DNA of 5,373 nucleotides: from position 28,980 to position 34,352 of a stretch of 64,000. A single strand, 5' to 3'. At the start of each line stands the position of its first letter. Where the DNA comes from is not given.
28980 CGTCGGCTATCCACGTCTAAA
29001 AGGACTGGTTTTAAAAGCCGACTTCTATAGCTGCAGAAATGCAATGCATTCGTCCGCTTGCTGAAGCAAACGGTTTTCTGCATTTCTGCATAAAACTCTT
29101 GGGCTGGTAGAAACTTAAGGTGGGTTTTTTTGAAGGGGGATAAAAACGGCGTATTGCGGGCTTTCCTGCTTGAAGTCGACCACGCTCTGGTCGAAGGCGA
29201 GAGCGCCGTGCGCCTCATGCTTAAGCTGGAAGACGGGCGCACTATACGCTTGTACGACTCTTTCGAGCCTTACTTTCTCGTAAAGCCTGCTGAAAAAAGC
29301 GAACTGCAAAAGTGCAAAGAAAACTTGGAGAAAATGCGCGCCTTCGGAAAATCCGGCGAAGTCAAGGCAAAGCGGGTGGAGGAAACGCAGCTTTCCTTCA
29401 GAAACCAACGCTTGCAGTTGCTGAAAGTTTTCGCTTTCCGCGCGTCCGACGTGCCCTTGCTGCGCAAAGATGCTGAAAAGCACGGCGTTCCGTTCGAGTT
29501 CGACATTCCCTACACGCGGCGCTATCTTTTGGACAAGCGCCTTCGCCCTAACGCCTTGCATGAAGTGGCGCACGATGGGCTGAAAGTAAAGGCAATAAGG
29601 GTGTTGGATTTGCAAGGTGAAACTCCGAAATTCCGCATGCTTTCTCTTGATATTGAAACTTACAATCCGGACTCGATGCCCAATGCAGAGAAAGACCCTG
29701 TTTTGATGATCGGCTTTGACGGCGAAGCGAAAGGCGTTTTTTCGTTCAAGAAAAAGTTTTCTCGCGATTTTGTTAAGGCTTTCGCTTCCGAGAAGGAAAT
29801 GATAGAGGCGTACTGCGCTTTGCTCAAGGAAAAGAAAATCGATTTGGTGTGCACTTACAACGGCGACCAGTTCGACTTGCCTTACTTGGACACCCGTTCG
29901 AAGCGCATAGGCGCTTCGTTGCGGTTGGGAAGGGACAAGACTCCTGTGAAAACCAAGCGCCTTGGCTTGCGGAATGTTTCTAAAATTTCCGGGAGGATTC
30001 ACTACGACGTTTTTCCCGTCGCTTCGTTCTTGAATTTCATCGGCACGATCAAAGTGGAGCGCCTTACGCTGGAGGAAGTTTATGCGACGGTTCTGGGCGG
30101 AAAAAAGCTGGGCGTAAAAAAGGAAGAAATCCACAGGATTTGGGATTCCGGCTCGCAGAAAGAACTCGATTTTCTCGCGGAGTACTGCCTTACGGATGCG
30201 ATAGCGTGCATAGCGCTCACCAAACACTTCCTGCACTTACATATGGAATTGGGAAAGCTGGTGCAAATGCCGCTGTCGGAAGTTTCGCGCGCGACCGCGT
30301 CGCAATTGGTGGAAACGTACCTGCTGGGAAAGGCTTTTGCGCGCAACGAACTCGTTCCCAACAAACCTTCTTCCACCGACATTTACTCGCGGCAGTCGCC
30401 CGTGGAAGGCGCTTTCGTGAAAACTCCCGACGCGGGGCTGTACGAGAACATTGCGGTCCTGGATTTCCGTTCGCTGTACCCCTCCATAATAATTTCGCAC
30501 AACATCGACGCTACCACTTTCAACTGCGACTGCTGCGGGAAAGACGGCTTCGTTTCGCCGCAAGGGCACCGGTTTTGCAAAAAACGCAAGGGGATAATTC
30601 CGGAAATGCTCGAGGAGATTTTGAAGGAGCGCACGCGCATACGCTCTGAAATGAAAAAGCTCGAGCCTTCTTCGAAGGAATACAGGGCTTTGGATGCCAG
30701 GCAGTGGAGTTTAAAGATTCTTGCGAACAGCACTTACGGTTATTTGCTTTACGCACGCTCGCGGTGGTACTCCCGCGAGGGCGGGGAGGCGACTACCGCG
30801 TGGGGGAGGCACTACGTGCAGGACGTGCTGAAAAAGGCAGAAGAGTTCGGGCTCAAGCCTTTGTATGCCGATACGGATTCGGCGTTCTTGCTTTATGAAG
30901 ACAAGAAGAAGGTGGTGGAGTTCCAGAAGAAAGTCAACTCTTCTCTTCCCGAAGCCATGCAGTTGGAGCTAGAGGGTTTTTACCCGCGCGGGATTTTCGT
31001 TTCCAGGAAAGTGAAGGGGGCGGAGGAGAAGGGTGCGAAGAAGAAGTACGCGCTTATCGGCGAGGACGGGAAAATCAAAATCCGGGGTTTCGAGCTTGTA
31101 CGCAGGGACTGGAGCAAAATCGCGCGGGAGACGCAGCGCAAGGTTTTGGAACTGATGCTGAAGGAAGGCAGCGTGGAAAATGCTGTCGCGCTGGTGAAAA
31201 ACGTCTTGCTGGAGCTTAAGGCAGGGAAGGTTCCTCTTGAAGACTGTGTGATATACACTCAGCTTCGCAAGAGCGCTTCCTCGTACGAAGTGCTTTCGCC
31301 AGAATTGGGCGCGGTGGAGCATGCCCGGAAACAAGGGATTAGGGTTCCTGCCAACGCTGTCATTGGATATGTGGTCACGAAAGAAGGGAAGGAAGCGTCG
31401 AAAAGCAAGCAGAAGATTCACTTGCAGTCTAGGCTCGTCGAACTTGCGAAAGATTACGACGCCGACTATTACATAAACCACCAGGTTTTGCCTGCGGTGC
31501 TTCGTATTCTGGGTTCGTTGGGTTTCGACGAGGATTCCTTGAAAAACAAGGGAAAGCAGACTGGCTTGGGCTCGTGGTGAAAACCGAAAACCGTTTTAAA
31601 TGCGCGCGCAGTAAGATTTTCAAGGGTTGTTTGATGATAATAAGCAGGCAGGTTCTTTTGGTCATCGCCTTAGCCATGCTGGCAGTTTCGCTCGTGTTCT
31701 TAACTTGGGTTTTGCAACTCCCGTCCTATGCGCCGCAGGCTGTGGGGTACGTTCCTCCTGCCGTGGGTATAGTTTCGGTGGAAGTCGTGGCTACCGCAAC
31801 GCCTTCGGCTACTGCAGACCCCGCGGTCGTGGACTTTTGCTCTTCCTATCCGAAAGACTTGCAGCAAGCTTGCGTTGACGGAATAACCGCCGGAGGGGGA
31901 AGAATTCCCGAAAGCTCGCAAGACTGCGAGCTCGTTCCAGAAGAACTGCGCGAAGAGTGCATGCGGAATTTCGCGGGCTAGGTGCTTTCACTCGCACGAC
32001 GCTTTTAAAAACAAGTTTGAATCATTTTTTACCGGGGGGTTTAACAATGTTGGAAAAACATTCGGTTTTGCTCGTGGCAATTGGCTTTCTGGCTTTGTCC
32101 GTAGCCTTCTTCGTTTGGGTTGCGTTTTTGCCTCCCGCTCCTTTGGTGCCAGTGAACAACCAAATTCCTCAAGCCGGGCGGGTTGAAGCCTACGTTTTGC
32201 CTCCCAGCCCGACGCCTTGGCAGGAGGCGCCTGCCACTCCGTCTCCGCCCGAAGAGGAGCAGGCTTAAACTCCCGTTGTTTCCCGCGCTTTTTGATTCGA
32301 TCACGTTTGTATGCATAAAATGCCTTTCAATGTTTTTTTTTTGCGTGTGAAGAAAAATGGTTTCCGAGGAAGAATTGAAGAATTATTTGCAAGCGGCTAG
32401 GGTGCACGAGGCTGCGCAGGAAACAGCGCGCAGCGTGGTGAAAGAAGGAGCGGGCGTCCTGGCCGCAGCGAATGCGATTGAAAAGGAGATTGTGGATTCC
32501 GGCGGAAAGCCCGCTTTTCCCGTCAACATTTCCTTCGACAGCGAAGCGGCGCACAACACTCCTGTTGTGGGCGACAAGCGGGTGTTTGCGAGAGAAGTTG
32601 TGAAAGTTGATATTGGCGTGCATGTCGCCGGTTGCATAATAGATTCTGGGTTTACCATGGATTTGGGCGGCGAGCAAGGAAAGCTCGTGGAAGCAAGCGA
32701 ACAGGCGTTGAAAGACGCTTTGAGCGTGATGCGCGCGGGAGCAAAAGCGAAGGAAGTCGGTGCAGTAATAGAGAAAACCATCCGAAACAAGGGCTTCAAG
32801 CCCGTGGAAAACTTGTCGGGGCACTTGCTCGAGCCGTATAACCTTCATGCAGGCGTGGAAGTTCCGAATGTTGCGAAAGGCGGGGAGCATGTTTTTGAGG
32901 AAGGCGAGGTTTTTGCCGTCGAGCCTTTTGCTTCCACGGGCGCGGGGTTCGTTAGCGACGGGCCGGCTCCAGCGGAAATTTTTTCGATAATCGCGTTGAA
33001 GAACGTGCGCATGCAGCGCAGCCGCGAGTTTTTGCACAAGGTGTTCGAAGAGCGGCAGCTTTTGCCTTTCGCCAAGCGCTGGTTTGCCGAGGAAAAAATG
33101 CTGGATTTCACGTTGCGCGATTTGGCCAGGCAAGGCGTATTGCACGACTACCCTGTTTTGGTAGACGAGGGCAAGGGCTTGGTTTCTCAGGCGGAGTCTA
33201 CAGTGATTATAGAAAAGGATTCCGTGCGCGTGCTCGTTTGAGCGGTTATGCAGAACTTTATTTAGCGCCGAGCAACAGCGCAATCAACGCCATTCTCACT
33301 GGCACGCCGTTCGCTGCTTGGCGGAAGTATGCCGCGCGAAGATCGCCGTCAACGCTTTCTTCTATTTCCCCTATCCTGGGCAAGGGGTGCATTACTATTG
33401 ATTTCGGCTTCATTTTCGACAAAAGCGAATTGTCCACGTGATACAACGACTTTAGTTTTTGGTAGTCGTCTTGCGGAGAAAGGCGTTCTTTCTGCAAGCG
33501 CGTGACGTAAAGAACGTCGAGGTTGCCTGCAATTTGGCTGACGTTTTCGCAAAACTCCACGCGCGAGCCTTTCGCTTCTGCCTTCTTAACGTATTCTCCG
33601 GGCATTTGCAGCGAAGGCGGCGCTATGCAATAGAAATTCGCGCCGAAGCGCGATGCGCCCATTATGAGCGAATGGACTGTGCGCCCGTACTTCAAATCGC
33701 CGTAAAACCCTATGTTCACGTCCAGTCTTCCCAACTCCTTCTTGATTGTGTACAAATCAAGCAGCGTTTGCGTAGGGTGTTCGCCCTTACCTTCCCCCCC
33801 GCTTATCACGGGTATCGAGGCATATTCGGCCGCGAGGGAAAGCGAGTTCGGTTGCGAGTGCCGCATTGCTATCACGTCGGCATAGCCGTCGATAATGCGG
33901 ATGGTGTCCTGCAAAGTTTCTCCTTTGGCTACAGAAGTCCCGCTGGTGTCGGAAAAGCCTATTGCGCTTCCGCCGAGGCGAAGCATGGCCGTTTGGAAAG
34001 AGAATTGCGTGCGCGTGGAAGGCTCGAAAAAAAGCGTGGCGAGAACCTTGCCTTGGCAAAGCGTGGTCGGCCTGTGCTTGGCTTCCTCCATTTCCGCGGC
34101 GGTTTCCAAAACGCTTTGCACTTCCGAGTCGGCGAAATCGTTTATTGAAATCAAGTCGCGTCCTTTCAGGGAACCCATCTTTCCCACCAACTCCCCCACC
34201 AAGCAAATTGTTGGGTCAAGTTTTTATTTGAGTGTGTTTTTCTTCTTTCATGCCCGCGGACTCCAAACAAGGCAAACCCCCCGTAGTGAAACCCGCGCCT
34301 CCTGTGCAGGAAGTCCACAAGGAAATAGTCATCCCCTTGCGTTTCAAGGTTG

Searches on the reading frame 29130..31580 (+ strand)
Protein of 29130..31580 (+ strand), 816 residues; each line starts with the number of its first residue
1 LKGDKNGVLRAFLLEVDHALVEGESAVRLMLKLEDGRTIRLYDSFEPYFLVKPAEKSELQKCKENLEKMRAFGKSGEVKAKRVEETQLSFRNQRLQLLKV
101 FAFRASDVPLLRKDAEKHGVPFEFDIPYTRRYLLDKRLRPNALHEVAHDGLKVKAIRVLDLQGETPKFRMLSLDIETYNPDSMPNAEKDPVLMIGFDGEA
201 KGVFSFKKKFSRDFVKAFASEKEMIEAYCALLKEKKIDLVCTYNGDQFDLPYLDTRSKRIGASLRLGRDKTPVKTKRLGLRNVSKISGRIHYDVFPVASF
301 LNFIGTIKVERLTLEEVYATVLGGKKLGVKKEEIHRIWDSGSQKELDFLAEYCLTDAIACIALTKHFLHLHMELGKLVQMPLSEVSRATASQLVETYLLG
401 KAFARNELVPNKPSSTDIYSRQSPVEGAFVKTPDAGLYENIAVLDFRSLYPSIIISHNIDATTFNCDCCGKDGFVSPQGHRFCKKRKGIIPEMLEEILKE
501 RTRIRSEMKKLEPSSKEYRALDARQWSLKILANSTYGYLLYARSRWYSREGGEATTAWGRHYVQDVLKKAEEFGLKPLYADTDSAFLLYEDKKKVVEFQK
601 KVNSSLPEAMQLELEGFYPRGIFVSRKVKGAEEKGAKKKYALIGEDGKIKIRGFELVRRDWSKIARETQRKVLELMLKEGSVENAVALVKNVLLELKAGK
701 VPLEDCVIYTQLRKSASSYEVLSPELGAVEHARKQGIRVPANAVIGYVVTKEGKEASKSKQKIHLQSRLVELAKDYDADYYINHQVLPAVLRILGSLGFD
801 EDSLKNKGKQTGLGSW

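Call 12: search_protein_families(library=pfam, proteins=[window:29130-31580:+])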
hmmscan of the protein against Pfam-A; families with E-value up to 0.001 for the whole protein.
window:29130-31580:+ (816 aa): 4 families
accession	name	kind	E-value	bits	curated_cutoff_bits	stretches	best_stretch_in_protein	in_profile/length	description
PF00136.26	DNA_pol_B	-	3.6e-58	197.9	23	1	381-795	2-451/453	DNA polymerase family B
PF03104.25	DNA_pol_B_exo1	-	7.3e-27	94.7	23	1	122-298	4-228/242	DNA polymerase family B, exonuclease domain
PF10108.15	DNA_pol_B_exo2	-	5.1e-07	30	24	1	219-364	35-170/213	Predicted 3'-5' exonuclease related to the exonuclease domain of PolB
PF13482.12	RNase_H_2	-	1.4e-06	28.8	22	1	173-366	3-163/165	RNase_H superfamily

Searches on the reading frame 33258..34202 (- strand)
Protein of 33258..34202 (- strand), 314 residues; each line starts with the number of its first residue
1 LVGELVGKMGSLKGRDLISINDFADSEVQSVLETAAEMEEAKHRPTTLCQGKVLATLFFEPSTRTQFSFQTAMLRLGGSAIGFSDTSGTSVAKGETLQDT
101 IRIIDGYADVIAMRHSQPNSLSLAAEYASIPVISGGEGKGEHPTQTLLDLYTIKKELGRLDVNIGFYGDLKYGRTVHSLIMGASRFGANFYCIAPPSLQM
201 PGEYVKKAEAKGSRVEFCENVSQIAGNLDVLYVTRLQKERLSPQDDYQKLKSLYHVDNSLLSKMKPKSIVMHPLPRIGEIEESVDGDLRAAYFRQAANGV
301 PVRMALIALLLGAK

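Call 47: search_protein_families(library=pfam, proteins=[window:33258-34202:-], max_evalue=0.00001)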
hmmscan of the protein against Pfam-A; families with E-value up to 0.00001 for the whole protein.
window:33258-34202:- (314 aa): 2 families
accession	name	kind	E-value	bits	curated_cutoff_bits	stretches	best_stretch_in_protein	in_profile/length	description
PF02729.26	OTCace_N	-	2.7e-48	164.2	29.9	1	15-154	1-147/148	Aspartate/ornithine carbamoyltransferase, carbamoyl-P binding domain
PF00185.30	OTCace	-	1.6e-32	113.1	29.4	1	161-309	2-156/157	Aspartate/ornithine carbamoyltransferase, Asp/Orn binding domain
